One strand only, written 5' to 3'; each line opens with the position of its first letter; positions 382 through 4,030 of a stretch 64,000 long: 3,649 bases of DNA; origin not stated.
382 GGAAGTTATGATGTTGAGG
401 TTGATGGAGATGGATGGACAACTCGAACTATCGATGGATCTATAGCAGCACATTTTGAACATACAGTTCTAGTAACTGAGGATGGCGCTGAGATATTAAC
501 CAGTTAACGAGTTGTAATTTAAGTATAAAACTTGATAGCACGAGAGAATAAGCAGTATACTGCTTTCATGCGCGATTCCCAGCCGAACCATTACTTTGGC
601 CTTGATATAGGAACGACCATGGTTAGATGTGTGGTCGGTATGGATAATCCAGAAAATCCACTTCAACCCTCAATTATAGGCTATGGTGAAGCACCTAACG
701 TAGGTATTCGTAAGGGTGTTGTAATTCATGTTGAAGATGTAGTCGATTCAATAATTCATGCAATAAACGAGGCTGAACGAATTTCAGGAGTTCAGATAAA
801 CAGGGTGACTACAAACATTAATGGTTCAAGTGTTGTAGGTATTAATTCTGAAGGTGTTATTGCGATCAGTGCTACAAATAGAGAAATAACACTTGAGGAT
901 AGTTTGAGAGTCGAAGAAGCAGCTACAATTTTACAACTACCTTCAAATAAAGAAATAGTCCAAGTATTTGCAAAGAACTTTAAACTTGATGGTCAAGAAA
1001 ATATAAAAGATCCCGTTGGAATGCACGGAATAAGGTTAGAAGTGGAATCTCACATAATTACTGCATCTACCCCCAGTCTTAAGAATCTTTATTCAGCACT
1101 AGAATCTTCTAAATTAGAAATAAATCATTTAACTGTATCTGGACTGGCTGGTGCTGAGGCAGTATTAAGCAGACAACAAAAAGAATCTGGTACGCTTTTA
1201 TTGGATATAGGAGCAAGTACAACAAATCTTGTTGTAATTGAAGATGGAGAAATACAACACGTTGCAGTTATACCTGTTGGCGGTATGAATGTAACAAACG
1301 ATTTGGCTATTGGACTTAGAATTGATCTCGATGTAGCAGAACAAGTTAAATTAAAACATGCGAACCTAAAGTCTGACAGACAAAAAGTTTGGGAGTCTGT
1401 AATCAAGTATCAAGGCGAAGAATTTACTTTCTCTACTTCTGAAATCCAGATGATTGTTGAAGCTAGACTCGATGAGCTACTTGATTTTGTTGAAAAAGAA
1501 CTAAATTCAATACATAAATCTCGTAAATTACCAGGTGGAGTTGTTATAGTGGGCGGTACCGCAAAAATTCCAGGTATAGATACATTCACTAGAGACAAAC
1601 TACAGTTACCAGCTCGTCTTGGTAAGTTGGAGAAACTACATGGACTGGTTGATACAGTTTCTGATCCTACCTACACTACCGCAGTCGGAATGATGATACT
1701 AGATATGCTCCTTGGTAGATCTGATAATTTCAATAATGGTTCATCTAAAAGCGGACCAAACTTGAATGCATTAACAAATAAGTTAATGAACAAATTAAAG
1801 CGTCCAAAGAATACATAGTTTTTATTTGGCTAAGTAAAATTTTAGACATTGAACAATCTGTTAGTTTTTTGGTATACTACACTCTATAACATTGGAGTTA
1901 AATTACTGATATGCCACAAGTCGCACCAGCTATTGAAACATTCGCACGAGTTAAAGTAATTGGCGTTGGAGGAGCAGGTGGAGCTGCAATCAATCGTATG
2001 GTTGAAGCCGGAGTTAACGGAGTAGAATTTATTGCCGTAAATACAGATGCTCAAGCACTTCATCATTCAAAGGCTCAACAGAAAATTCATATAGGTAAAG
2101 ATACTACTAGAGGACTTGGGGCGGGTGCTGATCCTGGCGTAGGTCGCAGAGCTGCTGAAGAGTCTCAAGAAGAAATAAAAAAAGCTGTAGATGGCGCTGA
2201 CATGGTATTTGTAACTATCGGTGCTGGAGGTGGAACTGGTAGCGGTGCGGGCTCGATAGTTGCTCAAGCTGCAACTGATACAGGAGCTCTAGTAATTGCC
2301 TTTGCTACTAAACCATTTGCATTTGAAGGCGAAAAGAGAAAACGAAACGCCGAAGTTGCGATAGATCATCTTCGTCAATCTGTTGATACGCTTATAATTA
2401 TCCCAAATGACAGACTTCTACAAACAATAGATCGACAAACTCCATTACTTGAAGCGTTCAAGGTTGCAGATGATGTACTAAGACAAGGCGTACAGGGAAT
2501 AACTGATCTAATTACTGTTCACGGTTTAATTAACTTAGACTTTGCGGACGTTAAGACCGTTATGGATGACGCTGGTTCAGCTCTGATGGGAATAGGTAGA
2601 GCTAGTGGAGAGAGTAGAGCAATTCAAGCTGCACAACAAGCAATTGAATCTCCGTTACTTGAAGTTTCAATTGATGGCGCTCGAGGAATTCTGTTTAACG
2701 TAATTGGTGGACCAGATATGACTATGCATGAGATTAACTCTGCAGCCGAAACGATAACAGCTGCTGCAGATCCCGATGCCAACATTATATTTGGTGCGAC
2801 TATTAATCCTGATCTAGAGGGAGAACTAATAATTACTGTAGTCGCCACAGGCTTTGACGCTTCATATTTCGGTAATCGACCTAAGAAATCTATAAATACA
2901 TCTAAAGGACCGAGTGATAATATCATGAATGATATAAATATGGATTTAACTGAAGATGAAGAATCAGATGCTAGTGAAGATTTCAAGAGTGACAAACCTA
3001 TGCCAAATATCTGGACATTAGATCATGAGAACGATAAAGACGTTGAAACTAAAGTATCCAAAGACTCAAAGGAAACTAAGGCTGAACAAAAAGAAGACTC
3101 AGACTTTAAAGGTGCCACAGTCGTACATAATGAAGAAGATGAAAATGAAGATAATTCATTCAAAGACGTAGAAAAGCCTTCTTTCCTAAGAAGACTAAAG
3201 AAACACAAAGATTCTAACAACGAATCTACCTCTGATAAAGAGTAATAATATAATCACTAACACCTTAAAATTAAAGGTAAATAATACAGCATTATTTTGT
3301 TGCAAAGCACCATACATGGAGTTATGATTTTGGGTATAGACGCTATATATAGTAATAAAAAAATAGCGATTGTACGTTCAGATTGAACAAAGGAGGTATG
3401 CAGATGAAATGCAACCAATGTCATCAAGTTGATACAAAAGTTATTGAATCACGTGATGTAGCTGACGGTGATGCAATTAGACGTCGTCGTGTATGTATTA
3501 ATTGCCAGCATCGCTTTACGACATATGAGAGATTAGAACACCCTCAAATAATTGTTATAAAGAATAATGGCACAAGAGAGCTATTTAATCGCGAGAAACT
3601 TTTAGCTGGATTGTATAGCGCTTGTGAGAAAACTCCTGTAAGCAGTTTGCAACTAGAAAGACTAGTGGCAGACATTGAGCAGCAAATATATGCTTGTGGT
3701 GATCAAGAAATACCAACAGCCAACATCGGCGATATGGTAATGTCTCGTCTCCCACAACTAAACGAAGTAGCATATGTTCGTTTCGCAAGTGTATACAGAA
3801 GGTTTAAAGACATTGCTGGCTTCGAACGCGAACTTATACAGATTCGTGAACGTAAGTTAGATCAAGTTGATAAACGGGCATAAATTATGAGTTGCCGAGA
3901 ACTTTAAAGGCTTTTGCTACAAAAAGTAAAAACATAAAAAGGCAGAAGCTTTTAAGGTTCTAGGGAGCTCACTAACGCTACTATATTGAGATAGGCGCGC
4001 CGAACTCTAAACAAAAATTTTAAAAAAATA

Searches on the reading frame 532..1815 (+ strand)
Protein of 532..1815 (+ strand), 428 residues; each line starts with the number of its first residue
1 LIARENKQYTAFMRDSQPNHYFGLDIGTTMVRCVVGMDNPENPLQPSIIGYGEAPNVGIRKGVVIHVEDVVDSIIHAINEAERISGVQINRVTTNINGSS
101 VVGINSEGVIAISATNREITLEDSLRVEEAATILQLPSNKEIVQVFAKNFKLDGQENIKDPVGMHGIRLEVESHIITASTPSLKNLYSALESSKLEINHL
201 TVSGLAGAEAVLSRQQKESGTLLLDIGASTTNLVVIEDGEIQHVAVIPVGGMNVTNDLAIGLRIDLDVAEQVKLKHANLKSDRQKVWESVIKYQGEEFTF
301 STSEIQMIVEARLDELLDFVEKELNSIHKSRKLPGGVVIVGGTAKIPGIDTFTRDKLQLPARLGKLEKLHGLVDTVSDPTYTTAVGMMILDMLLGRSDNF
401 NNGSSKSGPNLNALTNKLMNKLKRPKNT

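Call 7: search_protein_families(library=pfam, proteins=[window:532-1815:+], max_evalue=0.001)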
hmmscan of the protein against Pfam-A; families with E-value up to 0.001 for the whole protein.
window:532-1815:+ (428 aa): 6 families
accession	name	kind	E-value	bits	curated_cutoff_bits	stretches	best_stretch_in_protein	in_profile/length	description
PF14450.12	FtsA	-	5.7e-33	114.4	31.8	2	223-386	2-127/127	Cell division protein FtsA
PF02491.25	SHS2_FTSA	-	8.3e-22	77.8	25.4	1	98-177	1-79/79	SHS2 domain inserted in FTSA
PF06723.19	MreB_Mbl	-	7.6e-09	35.3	27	1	217-364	143-304/327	MreB/Mbl protein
PF11104.14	PilM_2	-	1.5e-06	27.8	27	1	209-276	170-237/340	Type IV pilus assembly protein PilM;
PF06277.17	EutA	-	0.00057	19.3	27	1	207-258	131-182/475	Ethanolamine utilisation protein EutA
PF25216.1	Volactin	-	0.00077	19.5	35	0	303-386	237-316/321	Volactin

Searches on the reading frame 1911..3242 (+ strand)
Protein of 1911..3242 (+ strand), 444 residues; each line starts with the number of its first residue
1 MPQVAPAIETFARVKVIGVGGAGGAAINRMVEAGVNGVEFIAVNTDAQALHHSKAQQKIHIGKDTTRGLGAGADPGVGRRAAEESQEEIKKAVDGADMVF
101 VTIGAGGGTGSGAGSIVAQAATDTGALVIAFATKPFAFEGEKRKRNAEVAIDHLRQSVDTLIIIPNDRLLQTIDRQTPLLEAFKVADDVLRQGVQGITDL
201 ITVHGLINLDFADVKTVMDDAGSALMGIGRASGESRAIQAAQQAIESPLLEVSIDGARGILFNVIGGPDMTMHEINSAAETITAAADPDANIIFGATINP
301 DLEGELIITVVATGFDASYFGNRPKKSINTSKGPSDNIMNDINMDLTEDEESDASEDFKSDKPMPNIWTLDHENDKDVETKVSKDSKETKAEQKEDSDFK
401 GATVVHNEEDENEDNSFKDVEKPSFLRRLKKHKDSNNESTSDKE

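Call 7: search_protein_families(library=pfam, proteins=[window:1911-3242:+], max_evalue=0.001)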
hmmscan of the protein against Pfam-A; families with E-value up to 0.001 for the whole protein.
window:1911-3242:+ (444 aa): 2 families
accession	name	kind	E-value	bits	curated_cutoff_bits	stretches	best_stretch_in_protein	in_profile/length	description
PF00091.31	Tubulin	-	2.8e-50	171.7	33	1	14-173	2-189/190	Tubulin/FtsZ family, GTPase domain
PF12327.13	FtsZ_C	-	8.8e-36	122.5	27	1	222-316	1-95/95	FtsZ family, C-terminal domain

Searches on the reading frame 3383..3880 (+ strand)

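Call 108: search_protein_families(library=pfam, proteins=[window:3383-3880:+], max_evalue=0.00001)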
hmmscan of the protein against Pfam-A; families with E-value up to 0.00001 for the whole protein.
window:3383-3880:+ (166 aa): 2 families
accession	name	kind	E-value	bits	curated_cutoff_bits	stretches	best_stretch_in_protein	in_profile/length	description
PF03477.21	ATP-cone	-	3.5e-21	76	25.8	1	57-143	2-87/88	ATP cone domain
PF22811.2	Zn_ribbon_NrdR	-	8.4e-19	67.7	27.2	1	8-49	1-42/42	Transcriptional repressor NrdR-like, N-terminal domain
